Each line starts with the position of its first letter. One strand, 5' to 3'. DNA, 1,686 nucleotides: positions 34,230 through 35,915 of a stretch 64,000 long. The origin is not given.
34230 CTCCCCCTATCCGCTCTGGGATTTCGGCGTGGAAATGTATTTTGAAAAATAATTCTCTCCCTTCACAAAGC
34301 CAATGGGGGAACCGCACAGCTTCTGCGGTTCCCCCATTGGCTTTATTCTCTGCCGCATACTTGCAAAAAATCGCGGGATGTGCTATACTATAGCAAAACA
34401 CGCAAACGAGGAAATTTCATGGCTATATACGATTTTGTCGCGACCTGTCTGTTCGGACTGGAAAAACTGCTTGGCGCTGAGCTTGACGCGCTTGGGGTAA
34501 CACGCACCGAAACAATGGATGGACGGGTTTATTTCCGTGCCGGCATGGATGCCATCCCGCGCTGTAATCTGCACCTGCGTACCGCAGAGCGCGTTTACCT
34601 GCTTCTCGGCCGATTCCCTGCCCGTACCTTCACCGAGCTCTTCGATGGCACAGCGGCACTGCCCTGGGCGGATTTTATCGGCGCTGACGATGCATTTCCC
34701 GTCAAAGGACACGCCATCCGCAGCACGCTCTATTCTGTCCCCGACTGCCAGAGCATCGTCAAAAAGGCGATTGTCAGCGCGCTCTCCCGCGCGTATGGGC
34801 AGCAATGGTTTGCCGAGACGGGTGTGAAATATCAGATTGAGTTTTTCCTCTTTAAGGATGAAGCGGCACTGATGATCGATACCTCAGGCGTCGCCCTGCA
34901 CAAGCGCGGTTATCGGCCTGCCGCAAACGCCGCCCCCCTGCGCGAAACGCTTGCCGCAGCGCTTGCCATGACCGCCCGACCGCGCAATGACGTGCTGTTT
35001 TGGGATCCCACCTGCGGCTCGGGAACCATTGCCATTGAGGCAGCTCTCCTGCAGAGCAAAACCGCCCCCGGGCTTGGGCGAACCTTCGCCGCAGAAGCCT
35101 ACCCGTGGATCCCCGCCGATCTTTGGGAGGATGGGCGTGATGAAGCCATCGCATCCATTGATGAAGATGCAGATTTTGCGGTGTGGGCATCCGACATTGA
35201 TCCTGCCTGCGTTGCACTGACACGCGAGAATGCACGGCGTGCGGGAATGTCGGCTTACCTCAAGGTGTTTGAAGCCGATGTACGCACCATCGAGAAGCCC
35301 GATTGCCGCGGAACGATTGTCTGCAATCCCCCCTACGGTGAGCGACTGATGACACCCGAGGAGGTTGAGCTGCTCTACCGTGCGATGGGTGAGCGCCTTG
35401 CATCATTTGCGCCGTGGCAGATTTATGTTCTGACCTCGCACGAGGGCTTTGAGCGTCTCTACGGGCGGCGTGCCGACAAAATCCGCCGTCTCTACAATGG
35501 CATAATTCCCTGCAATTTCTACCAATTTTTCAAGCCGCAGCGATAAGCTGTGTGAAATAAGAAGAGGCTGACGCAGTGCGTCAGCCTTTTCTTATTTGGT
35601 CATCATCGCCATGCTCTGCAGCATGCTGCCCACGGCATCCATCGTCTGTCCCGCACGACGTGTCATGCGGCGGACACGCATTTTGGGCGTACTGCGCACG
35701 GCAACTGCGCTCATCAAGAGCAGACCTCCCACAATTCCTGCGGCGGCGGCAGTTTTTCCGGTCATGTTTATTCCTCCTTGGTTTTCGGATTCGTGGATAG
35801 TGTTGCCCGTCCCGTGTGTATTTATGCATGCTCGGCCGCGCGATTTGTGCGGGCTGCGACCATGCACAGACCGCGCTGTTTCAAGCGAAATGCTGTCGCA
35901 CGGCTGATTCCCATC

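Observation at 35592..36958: Three-gene switch: an S24 self-cleaving-type repressor facing a region-4-only mini-sigma and a 57-aa membrane peptide, wired by face-to-face consensus promoters sharing a perfect palindrome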

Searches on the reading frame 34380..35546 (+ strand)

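Call 3: search_protein_families(library=pfam, proteins=[window:34380-35546:+], max_evalue=0.1)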
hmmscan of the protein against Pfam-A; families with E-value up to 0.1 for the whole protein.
window:34380-35546:+ (388 aa): 7 families
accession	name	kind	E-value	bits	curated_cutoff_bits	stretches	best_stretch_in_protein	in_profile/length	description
PF01170.24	UPF0020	-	5e-46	157.3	22.3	1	176-379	1-194/197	RMKL-like, methyltransferase domain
PF22020.1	RlmL_1st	-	1.1e-21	77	27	1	19-73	2-55/55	RlmL ferredoxin-like domain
PF02926.22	THUMP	-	8.9e-13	48.9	20.6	1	81-167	1-84/84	THUMP domain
PF05175.20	MTS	-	6.8e-05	23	23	1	261-325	51-114/170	Methyltransferase small domain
PF06325.19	PrmA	-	0.00055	20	22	0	257-316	177-233/296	Ribosomal protein L11 methyltransferase (PrmA)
PF11599.14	AviRa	-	0.032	14.1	25.7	0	189-227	37-75/232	RRNA methyltransferase AviRa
PF13649.12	Methyltransf_25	-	0.05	14.7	27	0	265-314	21-68/97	Methyltransferase domain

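Call 52: search_protein_families(library=ncbifam, proteins=[window:34419-35546:+], max_evalue=1e-20)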
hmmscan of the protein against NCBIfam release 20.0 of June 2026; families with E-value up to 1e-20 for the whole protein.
window:34419-35546:+ (375 aa): 2 families
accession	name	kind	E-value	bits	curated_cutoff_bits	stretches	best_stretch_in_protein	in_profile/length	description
NF008748.0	PRK11783.1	equivalog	4e-74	250.1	466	1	4-370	4-380/704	bifunctional 23S rRNA (guanine(2069)-N(7))-methyltransferase RlmK/23S rRNA (guanine(2445)-N(2))-methyltransferase RlmL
NF040721.1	Trm14_Arch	equivalog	7.3e-35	120.8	280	1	5-328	2-321/370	tRNA (guanine(6)-N2)-methyltransferase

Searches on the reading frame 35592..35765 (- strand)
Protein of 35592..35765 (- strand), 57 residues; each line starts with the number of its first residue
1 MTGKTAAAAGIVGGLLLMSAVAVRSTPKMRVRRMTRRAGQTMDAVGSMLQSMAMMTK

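Call 3: search_protein_families(library=pfam, proteins=[window:35592-35765:-], max_evalue=0.1)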
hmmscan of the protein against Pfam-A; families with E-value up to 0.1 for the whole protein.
window:35592-35765:- (57 aa): 0 families

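Call 7: search_protein_families(library=ncbifam, proteins=[window:35592-35765:-], max_evalue=0.1)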
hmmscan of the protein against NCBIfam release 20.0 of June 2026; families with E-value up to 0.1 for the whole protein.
window:35592-35765:- (57 aa): 0 families

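Call 8: search_protein_families(library=phrogs, proteins=[window:35592-35765:-], max_evalue=0.1)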
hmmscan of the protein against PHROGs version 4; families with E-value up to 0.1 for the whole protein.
window:35592-35765:- (57 aa): 1 family
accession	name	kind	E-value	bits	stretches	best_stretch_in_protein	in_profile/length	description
phrog_12950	-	unknown function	0.043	14.8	1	10-53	30-67/71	-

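Call 15: find_homologous_proteins(query=window:35592-35765:-, max_evalue=0.01)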
Query window:35592-35765:- (57 aa): 8 proteins with E <= 0.01 among 8 candidates.
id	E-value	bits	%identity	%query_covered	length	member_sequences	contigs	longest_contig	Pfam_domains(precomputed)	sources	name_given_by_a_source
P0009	5.9e-25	102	100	100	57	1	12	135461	-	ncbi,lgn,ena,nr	ncbi:MAG: hypothetical protein IJF49_00620 [Clostridia bacterium]|nr:hypothetical protein [Clostridi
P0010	5.6e-19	83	82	100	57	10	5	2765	-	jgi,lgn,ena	jgi:hypothetical protein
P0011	1.1e-17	79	79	100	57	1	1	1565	-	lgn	-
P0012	1.1e-17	79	79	100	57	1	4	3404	-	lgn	-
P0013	2.7e-17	78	79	100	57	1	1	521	-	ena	-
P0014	1.5e-13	67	72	91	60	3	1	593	-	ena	-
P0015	3.1e-13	66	71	95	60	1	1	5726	-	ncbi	-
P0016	1.2e-12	64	71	84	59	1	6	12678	-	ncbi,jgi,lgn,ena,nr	ncbi:MAG: hypothetical protein IKD37_08700 [Clostridia bacterium]|nr:hypothetical protein [Clostridi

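Call 42: search_protein_representatives(alignment_id=A3)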
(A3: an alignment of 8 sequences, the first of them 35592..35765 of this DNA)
Query: 8 sequences, 57 profile positions. Proteins with E-value up to 0.001 (for the whole library): 8; up to 1e-10: 1; up to 1e-30: 0. The best 8 are listed.
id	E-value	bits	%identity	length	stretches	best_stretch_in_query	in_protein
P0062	7.1e-22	93.3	-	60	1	1-57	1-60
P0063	1.4e-07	47.5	-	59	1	1-56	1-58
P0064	4.9e-06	42.5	-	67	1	1-54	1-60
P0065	6.3e-06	42.2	-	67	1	9-53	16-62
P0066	7.5e-05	38.8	-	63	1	2-55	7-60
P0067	1.3e-04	38.0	-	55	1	5-54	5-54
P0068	1.3e-04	37.9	-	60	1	1-57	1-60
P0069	3.6e-04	36.6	-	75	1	7-56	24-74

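Call 51: find_encoding_contigs(protein=P0063, flank=4000, max_places=2)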
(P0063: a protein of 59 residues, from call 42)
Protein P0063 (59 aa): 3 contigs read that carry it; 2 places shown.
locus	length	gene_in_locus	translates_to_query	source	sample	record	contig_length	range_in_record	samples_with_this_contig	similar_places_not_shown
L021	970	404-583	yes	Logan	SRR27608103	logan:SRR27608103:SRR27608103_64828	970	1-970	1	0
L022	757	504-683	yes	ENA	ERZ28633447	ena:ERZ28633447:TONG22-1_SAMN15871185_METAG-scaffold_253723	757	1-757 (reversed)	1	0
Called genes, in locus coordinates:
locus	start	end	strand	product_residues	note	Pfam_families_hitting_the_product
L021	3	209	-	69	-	?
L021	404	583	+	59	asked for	-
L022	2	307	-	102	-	?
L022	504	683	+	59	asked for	-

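Call 61: search_dna_similar(query=window:35592-35765:-, collection=phages, mode=protein, max_evalue=1, max_rows=10)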
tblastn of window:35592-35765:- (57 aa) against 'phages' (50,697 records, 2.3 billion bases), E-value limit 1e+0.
No match.

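Call 63: find_related_loci(query=A3, collection=viral_contigs, flank=6000)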
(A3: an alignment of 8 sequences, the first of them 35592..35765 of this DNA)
Query A3 (57 aa) in viral_contigs; peptide patterns used: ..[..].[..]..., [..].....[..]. (x = any residue, [..] = any of these).
49 stretches matched a pattern, but none encodes a relative of the query by tblastn (E <= 1e-3).

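Call 83: find_encoding_contigs(protein=P0064, flank=4000, max_places=3)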
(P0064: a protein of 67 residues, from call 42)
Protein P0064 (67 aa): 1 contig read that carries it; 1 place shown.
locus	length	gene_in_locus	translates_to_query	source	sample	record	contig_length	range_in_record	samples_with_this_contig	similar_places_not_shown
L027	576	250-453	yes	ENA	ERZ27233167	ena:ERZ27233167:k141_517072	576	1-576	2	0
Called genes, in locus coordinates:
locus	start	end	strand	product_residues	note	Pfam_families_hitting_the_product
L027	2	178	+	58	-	?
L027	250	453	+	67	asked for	-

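Call 84: predict_structure(alignment_id=A3)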
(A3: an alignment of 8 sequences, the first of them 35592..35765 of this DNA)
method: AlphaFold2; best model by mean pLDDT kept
length: 57 residues; sequences in the alignment: 8
mean_pLDDT: 73.5   pTM: 0.32
mean pLDDT of the five models: 73.5, 68.7, 66.9, 66.7, 62.1
residues with pLDDT >= 90: 0; 70-90: 35; 50-70: 22; < 50: 0
segments of 3 or more residues with pLDDT < 50: none
pLDDT, mean of each block of 10 residues (from residue 1): 59 70 64 83 88 81
secondary structure, 60 per line:
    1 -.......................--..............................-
elements in order: H2-24 H27-56

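Call 86: search_protein_families(library=padloc, proteins=[window:35592-35765:-], max_evalue=0.01)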
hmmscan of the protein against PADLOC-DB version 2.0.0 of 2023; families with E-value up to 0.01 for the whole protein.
window:35592-35765:- (57 aa): 0 families
